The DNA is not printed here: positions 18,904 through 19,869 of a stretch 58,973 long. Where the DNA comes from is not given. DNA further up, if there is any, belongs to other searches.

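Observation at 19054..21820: RpfF-type DSF synthase operonic with a Delta12-like membrane desaturase, plus a heme-oxygenase-like di-iron enzyme: predicted new signal chemistry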

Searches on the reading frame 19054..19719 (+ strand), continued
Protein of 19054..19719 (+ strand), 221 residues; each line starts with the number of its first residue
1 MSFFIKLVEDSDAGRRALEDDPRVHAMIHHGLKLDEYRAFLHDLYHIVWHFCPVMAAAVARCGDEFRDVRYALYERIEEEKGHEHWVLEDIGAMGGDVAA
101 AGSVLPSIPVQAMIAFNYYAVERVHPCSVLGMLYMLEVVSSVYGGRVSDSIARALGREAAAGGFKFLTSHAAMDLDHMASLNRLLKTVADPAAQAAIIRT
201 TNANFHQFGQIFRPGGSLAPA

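Call 54: search_protein_families(library=pfam, proteins=[L141:6031-7917:-, L141:8001-8645:+, L141:8578-9633:+, L141:9766-11544:-, L141:11544-13508:-, L141:13510-15426:-, L141:4006-5745:+], max_evalue=0.001)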
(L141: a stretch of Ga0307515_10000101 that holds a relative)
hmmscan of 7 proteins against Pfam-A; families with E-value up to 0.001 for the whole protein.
L141:6031-7917:- (628 aa): 4 families
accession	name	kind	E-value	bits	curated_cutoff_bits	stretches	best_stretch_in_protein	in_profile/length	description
PF08676.16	MutL_C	-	7.1e-43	146.1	25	1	441-584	1-142/142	MutL C terminal dimerisation domain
PF01119.25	DNA_mis_repair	-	1.9e-35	121.5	26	1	224-340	2-118/119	DNA mismatch repair protein, C-terminal domain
PF13589.12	HATPase_c_3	-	3.9e-12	46.8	25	1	43-144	4-105/137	Histidine kinase-, DNA gyrase B-, and HSP90-like ATPase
PF02518.31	HATPase_c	-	5.8e-09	36.8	26.4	1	40-107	4-64/111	Histidine kinase-, DNA gyrase B-, and HSP90-like ATPase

L141:8001-8645:+ (214 aa): 1 family
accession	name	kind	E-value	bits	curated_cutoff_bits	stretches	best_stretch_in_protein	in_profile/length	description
PF14518.11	Haem_oxygenas_2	-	1.1e-22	81.2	28.9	1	38-197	1-166/177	Iron-containing redox enzyme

L141:8578-9633:+ (351 aa): 2 families
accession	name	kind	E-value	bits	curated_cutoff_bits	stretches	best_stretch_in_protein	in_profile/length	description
PF00378.25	ECH_1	-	1.3e-13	51.3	27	1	70-232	22-175/251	Enoyl-CoA hydratase/isomerase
PF16113.10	ECH_2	-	3.6e-05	23.9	27.2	1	69-280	16-227/335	Enoyl-CoA hydratase/isomerase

L141:9766-11544:- (592 aa): 3 families
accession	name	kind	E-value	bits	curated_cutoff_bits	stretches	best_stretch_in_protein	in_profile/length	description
PF02518.31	HATPase_c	-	9e-31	107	26.4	1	332-446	2-110/111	Histidine kinase-, DNA gyrase B-, and HSP90-like ATPase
PF00072.30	Response_reg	-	7.1e-27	94.2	30.2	1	474-587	1-109/111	Response regulator receiver domain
PF00512.31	HisKA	-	2.7e-19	69.4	26.9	1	219-284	1-66/66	His Kinase A (phospho-acceptor) domain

L141:11544-13508:- (654 aa): 0 families

L141:13510-15426:- (638 aa): 2 families
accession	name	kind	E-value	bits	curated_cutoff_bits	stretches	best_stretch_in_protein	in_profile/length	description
PF01520.23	Amidase_3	-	8.8e-50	169.6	27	1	407-623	1-173/174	N-acetylmuramoyl-L-alanine amidase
PF11741.13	AMIN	-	7.5e-22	77.8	20.5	1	212-315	2-101/101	AMIN domain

L141:4006-5745:+ (579 aa): 1 family
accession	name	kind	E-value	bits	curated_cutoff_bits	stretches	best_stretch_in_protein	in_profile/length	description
PF00571.33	CBS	-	1.8e-23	83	24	2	509-561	1-54/57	CBS domain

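Call 60: search_protein_families(library=ncbifam, proteins=[L141:8578-9633:+, P0244, L082:8706-9656:-], max_evalue=1e-30)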
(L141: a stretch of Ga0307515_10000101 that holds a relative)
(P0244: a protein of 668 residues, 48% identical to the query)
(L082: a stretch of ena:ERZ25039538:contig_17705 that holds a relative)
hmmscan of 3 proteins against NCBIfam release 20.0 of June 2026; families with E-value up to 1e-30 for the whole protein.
L141:8578-9633:+ (351 aa): 2 families
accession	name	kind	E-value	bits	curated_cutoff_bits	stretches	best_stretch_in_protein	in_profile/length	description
NF006452.0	PRK08788.1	equivalog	3.1e-88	295.7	177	1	42-309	17-288/291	crotonase/enoyl-CoA hydratase family protein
NF053515.1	SgnlFctrSynRpfF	equivalog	1.4e-53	181.9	550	1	86-307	66-286/288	diffusible signal factor synthase RpfF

P0244 (668 aa): 2 families
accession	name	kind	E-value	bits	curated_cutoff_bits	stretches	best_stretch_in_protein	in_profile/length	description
NF006452.0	PRK08788.1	equivalog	1.1e-99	333.2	177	1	51-329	13-288/291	crotonase/enoyl-CoA hydratase family protein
NF053515.1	SgnlFctrSynRpfF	equivalog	1.2e-64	218.3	550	1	72-327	35-286/288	diffusible signal factor synthase RpfF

L082:8706-9656:- (316 aa): 2 families
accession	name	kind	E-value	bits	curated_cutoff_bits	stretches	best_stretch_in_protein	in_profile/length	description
NF006452.0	PRK08788.1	equivalog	5.4e-104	347.4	177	1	16-293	15-286/291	crotonase/enoyl-CoA hydratase family protein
NF053515.1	SgnlFctrSynRpfF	equivalog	3.5e-63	213.5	550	1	39-292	39-285/288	diffusible signal factor synthase RpfF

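Call 61: find_encoding_contigs(protein=P0435, flank=6000, max_places=3)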
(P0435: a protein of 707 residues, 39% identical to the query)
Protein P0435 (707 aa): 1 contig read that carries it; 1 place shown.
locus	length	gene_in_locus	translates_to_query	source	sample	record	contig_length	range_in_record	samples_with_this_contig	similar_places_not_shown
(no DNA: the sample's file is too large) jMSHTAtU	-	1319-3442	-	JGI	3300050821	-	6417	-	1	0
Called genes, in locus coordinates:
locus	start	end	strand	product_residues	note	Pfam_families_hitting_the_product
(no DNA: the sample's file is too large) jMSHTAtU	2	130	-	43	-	?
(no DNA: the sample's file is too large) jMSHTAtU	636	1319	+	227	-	PF12261:T_hemolysin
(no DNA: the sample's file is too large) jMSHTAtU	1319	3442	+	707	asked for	PF00501:AMP-binding, PF23562:AMP-binding_C_3, PF14518:Haem_oxygenas_2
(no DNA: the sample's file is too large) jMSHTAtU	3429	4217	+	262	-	PF00106:adh_short, PF01370:Epimerase, PF04321:RmlD_sub_bind (weak), PF13561:adh_short_C2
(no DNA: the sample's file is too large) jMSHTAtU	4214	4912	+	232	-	-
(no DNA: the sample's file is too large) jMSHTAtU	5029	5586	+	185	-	PF01209:Ubie_methyltran, PF13489:Methyltransf_23 (weak), PF13847:Methyltransf_31, PF13649:Methyltransf_25, PF08241:Methyltransf_11, PF08242:Methyltransf_12 (weak)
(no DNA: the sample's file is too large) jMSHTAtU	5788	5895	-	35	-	-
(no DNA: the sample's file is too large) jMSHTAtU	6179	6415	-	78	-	?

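Call 74: search_protein_families(library=pfam, proteins=[L141:11544-13508:-], max_evalue=0.1)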
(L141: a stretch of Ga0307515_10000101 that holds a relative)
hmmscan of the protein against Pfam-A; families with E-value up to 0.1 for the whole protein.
L141:11544-13508:- (654 aa): 0 families

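Call 84: list_cluster_members(proteins=[L141:7998-8642:+, L147:7998-8642:+, L111:7998-8642:+, L115:7998-8642:+, L136:7998-8642:+, L137:7998-8642:+, L138:7998-8642:+, L154:7998-8654:+, L165:7998-8633:+, L099:7998-8642:+])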
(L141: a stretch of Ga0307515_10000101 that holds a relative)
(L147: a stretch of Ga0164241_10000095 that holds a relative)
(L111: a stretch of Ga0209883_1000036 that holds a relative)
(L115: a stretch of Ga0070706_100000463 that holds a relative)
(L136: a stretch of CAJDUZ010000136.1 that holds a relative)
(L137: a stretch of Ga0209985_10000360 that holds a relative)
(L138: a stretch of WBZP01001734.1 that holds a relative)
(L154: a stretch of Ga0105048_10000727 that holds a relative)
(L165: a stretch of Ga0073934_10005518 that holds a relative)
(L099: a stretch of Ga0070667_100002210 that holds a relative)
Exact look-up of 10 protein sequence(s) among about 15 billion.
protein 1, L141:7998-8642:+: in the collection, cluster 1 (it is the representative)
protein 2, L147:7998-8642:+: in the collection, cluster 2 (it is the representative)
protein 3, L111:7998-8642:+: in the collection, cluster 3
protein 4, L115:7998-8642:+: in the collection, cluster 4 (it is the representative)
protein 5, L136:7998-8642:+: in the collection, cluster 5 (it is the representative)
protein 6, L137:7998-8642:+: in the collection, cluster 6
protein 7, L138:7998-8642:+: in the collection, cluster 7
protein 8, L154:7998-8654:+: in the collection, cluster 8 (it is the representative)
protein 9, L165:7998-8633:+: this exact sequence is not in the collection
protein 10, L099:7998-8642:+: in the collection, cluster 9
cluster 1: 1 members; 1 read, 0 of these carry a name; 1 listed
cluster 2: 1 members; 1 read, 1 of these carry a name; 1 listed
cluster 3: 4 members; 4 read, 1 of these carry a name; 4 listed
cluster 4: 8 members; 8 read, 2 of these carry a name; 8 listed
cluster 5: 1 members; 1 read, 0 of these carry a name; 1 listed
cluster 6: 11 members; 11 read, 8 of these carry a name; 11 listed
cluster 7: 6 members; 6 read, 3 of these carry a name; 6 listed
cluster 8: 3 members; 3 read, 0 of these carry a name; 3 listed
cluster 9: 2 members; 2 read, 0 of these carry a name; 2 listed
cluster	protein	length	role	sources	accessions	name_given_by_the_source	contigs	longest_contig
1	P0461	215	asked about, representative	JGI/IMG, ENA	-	-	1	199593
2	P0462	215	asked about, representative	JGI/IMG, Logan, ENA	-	pyrroloquinoline quinone (PQQ) biosynthesis protein C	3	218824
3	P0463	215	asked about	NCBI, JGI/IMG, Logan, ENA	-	-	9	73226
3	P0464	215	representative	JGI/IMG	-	pyrroloquinoline quinone (PQQ) biosynthesis protein C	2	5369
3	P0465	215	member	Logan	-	-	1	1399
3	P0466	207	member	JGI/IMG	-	-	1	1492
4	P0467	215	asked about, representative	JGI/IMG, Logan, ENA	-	-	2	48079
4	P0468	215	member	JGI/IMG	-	pyrroloquinoline quinone (PQQ) biosynthesis protein C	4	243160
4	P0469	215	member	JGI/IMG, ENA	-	pyrroloquinoline quinone (PQQ) biosynthesis protein C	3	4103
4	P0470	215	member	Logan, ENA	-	-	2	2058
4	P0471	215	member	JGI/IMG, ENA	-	-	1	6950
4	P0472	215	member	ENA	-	-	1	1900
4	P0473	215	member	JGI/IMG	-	-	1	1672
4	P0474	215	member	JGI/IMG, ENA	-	-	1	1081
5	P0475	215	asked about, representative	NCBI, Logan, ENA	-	-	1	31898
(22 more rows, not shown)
